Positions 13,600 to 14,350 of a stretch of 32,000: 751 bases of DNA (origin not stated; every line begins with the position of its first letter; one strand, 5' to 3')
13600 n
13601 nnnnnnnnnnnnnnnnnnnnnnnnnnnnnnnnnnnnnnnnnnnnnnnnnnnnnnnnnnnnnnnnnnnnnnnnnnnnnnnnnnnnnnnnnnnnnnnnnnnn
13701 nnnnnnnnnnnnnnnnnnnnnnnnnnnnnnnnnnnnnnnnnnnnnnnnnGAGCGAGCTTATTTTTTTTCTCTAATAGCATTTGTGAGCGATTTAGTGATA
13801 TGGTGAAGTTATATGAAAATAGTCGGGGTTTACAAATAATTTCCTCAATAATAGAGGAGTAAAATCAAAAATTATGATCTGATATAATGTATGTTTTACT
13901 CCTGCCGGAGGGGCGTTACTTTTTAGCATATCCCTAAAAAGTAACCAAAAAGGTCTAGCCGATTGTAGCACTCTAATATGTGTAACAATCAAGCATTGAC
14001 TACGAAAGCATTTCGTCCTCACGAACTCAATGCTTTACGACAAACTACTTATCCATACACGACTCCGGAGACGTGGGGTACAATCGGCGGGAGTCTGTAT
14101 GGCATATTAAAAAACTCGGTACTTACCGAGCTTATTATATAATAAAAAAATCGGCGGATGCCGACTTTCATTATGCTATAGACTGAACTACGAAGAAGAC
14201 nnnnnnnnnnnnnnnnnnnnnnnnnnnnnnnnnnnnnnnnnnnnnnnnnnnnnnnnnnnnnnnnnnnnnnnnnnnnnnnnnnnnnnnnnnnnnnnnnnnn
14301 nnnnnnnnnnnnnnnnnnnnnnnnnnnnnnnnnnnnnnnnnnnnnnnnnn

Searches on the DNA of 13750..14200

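Call 49: search_rna_families(source=window, start=13750, end=14200, threshold=evalue, max_evalue=1)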
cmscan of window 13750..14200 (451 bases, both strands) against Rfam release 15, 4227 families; matches with E-value up to 1: 6.
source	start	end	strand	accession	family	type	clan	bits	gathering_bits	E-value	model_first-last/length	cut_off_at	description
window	14103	14174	-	RF02900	AaHKsRNA82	Gene; sRNA;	-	29.5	51.4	0.012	1-81/81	no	Aggregatibacter sRNA 82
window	13803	13903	+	RF04342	Plastid-psbA-1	Cis-reg;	CL00153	27.4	54.3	0.17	1-114/114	no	Plastid-psbA-1 3UTR RNA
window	14109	14167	-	RF02450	ncr1175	Gene; sRNA;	-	23.5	60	0.049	1-110/110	no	Bacillus sRNA ncr1175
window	13853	13976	-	RF04342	Plastid-psbA-1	Cis-reg;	CL00153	23.5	54.3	0.88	1-114/114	no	Plastid-psbA-1 3UTR RNA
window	13987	14129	-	RF03043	Prevotella-2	Gene; sRNA;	-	23.4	72.1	0.56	1-116/116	no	Prevotella-2 RNA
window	14105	14156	+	RF01078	PK-PYVV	Cis-reg;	-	22.3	65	0.099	1-58/58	no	3'-terminal pseudoknot in PYVV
